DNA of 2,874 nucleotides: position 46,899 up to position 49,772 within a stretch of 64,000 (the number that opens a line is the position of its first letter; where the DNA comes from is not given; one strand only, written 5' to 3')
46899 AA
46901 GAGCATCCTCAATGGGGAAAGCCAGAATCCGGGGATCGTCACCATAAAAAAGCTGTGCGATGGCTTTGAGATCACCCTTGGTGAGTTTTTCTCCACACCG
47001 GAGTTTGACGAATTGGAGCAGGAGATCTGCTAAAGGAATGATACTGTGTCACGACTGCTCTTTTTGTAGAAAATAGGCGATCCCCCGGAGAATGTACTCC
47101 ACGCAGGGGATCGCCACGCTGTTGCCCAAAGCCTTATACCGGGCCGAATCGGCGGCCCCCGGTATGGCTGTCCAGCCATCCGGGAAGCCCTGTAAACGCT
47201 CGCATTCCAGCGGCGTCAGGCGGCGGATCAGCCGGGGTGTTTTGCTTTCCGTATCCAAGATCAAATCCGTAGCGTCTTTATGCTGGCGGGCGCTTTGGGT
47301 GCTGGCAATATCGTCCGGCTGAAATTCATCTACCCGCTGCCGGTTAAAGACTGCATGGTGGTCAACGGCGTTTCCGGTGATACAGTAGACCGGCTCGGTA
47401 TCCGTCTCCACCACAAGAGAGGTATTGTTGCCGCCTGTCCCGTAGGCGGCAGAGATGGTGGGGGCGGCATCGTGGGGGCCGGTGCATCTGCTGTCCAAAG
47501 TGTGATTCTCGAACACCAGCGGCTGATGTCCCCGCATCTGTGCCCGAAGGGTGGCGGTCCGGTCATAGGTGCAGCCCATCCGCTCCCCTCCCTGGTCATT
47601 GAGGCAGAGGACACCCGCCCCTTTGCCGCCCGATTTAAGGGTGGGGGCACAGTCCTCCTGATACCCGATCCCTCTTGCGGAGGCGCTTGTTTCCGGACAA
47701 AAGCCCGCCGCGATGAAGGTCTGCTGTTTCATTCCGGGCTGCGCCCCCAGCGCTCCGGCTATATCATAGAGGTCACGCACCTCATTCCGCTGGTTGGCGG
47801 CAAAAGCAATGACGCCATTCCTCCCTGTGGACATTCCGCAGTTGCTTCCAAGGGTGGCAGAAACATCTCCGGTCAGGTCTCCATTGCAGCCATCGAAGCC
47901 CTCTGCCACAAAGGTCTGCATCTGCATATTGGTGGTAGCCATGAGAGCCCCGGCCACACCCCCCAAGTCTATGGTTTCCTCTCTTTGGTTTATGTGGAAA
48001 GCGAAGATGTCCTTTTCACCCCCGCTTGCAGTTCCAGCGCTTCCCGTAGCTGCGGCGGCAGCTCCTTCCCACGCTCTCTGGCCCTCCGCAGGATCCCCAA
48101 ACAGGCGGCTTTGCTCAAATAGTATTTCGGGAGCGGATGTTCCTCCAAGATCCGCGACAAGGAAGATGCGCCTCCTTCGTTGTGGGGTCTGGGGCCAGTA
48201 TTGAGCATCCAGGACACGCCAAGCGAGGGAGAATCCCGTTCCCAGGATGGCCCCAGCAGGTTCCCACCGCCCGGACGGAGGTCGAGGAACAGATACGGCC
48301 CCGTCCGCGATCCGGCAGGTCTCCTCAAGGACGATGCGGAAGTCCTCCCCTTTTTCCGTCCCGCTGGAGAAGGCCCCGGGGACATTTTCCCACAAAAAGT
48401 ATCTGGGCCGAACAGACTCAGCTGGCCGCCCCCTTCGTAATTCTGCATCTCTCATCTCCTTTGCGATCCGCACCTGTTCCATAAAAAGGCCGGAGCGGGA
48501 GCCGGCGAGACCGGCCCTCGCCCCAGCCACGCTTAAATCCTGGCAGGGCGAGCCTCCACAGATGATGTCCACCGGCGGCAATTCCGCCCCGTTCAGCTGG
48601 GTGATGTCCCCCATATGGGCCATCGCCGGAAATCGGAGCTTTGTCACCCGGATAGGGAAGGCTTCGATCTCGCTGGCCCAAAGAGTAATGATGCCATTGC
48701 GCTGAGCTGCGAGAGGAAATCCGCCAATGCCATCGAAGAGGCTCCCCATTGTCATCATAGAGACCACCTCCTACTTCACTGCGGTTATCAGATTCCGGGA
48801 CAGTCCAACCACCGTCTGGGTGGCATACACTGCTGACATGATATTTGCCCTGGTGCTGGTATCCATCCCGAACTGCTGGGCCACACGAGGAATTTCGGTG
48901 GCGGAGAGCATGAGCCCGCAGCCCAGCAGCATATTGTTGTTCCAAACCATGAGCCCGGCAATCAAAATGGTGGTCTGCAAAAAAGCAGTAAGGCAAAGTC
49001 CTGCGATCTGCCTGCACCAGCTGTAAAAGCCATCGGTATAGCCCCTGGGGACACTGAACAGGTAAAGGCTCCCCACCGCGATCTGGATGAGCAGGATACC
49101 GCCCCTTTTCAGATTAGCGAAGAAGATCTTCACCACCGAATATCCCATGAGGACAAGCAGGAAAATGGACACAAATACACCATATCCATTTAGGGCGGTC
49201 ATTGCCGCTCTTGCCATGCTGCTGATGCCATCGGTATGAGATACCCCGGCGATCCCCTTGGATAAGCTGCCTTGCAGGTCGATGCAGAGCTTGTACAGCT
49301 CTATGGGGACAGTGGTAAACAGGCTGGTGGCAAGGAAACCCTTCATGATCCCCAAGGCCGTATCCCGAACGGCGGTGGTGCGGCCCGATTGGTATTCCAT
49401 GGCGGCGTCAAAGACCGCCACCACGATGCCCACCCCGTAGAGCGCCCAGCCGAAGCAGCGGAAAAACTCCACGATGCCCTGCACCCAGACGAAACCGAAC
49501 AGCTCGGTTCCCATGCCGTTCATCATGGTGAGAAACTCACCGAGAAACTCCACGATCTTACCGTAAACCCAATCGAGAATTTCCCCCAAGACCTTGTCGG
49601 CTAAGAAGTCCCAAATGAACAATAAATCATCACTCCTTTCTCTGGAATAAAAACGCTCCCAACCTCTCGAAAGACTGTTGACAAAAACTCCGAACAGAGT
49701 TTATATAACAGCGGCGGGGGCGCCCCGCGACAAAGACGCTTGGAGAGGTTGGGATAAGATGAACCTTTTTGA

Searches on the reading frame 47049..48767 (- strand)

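Call 42: search_protein_families(library=pfam, proteins=[window:47049-48767:-])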
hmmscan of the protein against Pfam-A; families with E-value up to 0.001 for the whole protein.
window:47049-48767:- (572 aa): 1 family
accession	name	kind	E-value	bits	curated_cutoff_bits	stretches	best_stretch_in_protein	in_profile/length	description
PF00145.23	DNA_methylase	-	3.9e-44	151.8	22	2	5-147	1-127/324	C-5 cytosine-specific DNA methylase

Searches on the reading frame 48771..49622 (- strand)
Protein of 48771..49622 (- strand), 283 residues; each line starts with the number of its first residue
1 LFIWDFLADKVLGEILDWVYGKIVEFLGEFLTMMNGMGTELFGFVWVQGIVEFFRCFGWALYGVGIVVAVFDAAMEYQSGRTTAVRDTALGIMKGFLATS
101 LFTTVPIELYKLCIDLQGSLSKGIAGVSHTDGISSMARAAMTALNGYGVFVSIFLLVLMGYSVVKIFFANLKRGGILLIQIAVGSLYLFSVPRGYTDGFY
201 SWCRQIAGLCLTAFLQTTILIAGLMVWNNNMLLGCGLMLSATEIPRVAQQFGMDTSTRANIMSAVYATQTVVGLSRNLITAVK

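Call 42: search_protein_families(library=pfam, proteins=[window:48771-49622:-])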
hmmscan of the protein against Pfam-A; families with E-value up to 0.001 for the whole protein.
window:48771-49622:- (283 aa): 2 families
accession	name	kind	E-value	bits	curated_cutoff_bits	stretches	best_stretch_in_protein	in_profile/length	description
PF19511.4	TrbL_5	-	5.8e-126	420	25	1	1-282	1-289/290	Conjugal transfer protein TrbL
PF19597.4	TrbL_4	-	2.3e-10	40.8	27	1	3-279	4-275/276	Conjugal transfer protein TrbL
